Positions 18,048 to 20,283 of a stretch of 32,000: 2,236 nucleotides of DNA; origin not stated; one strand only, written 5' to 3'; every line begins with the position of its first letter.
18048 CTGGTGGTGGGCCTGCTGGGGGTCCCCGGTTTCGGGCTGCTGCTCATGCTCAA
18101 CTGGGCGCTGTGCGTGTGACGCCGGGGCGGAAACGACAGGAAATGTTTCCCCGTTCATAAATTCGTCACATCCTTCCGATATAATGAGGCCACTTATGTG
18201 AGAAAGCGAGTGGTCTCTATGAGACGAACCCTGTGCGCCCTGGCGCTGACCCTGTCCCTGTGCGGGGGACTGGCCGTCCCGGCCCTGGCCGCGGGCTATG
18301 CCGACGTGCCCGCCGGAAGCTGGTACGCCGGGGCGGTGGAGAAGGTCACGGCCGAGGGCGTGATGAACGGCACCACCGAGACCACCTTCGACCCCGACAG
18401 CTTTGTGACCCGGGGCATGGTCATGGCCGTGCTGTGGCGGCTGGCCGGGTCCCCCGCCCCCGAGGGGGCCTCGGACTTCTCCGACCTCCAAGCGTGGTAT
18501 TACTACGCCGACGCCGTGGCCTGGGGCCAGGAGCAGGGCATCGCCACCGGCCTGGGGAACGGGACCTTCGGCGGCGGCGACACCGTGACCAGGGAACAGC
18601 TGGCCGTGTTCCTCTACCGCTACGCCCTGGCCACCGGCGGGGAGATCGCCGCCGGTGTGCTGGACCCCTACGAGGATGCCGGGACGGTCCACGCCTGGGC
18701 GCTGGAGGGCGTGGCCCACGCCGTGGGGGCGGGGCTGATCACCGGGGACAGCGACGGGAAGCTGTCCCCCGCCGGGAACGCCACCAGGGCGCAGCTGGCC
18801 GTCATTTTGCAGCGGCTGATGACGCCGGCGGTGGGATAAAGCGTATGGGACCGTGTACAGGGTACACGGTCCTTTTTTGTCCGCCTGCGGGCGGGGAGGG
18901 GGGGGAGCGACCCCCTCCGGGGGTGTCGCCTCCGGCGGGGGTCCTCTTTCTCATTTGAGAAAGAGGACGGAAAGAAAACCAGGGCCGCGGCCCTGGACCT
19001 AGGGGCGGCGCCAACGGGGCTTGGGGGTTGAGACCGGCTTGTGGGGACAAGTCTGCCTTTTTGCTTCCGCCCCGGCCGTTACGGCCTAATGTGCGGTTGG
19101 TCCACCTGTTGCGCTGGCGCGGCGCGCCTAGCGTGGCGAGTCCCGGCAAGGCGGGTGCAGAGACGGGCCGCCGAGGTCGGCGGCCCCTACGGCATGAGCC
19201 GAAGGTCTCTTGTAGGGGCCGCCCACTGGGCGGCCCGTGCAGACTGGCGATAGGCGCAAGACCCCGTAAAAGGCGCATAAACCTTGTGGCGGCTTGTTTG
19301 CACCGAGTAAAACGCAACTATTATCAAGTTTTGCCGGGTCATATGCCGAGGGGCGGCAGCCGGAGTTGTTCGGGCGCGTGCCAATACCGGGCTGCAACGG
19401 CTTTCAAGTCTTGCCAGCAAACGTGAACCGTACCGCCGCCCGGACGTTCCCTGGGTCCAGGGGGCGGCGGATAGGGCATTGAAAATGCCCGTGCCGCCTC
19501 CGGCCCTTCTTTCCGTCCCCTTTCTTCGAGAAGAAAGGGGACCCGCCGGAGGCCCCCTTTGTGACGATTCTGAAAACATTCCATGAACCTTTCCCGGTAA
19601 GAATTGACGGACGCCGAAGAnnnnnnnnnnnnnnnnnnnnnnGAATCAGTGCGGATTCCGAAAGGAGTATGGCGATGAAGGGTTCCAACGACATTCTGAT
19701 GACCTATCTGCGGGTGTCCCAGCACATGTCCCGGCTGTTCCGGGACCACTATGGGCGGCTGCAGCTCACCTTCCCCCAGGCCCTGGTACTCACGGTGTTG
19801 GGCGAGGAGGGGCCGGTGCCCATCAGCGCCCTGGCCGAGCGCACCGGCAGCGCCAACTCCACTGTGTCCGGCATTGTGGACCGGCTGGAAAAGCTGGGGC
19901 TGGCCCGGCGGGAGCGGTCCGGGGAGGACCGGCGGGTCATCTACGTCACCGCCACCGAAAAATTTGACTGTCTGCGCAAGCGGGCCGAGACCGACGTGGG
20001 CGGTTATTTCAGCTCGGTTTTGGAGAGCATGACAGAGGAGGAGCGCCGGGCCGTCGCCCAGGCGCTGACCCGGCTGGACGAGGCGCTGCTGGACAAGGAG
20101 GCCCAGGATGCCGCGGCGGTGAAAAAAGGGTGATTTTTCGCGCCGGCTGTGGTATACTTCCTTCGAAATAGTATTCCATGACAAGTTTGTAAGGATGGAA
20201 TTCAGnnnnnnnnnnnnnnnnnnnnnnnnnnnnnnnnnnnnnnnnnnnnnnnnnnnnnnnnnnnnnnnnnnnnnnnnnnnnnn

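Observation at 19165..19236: GTAG-headed GC hairpins in inverted pairs (REP/BIME-like) about 4 kb from a RayT-like Y1 transposase gene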

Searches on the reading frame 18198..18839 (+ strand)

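Call 65: search_protein_families(library=ncbifam, proteins=[window:18198-18839:+], max_evalue=0.00001)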
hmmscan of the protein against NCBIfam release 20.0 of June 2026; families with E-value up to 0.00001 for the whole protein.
window:18198-18839:+ (213 aa): 1 family
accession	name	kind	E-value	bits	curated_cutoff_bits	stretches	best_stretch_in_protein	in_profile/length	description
NF033190.2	inl_like_NEAT_1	exception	2.5e-21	75.7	1275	2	93-208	581-691/754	NEAT domain-containing leucine-rich repeat protein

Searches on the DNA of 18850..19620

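Call 23: search_rna_families(source=window, start=18850, end=19620, threshold=evalue, max_evalue=5)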
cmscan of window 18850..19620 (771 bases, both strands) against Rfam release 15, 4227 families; matches with E-value up to 5: 13.
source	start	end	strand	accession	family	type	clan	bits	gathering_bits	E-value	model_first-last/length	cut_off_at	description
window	18891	18956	+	RF00236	ctRNA_pGA1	Gene; antisense;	-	22.2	45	0.062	1-79/79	no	ctRNA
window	19158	19277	-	RF02356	BjrC1505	Gene; sRNA;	-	21.3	50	0.13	1-140/140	no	Alphaproteobacterial sRNA BjrC1505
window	18869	18970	+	RF01729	Termite-flg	Cis-reg;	-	20.8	40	0.37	1-106/106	no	Termite-flg RNA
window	18850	18878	+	RF00111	SdsR_RyeB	Gene; sRNA;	CL00105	20.7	38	0.44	68-100/100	5'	SdsR_RyeB RNA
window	19382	19472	-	RF00620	HCV_ARF_SL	Cis-reg;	-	18.3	42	0.93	1-136/136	no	Hepatitis C alternative reading frame stem-loop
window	19351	19441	-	RF01852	tRNA-Sec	Gene; tRNA;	CL00001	17.2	47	1.7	1-91/91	no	Selenocysteine transfer RNA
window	18862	18935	+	RF02945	Corio-PBP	Gene; sRNA;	-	17.1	63.5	2.8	1-74/74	no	Corio-PBP RNA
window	18857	18994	+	RF03965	mir-8927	Gene; miRNA;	-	16.9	160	1.4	1-145/145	no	mir-8927 microRNA precursor family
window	19003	19055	+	RF02040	HOTTIP_1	Gene; lncRNA;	-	16.2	50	0.73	1-57/57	no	HOXA transcript at the distal tip, conserved region 1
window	19165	19186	+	RF02357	RNaseP-T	Gene; ribozyme;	CL00002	16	60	0.51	1-208/208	no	RNaseP truncated form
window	19032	19133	-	RF02421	Bp1_684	Gene; sRNA;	-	15.5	44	1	1-113/113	no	Burkholderia sRNA Bp1_Cand684_SIPHT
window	19496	19557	-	RF02357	RNaseP-T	Gene; ribozyme;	CL00002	14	60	1.5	66-116/208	no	RNaseP truncated form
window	19216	19236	+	RF02357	RNaseP-T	Gene; ribozyme;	CL00002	13.2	60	2.5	1-208/208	no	RNaseP truncated form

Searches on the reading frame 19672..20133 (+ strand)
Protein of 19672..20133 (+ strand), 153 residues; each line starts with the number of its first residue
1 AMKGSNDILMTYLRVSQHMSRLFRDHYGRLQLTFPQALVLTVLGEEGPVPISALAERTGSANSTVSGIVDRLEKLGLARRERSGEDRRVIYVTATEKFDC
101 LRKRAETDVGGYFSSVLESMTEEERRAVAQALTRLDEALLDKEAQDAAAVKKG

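Call 65: search_protein_families(library=ncbifam, proteins=[window:19672-20133:+], max_evalue=0.00001)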
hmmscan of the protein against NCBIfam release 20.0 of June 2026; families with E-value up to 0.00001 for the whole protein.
window:19672-20133:+ (153 aa): 9 families
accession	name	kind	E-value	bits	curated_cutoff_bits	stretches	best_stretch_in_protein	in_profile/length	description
NF052638.1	TransRegOhrRVib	equivalog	4.3e-11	42.7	200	1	6-107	9-110/141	transcriptional regulator OhrR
TIGR02337.1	HpaR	equivalog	1.2e-10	41.3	121.2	1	10-132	4-126/130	homoprotocatechuate degradation operon regulator HpaR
NF053777.1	Saro0803TransReg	equivalog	2.3e-09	37.1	200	1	7-135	9-138/140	Saro_0803 family transcriptional regulator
TIGR04472.1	reg_rSAM_mob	hypoth_equivalog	5.1e-09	36.3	240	1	36-140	33-137/141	radical SAM mobile pair system MarR family transcriptional regulator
NF041230.1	BagL_FevM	exception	2e-08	34.4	230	1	31-132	37-138/145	MarR family transcriptional regulator BagL/FevM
NF050133.1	TransRegFabT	equivalog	6.5e-07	29.7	200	1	41-139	36-134/138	fatty acid biosynthesis transcriptional regulator FabT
NF052438.1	TransRegRv0880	equivalog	1.7e-06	27.9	220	1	6-135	10-135/143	Rv0880 family HTH-type transcriptional regulator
NF053814.1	teico_TcaR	equivalog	2.3e-06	27.8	170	1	15-139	19-145/151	MarR family transcriptional regulator TcaR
NF033788.1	HTH_metalloreg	subfamily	3.2e-06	26.8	55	0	39-96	16-71/77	metalloregulator ArsR/SmtB family transcription factor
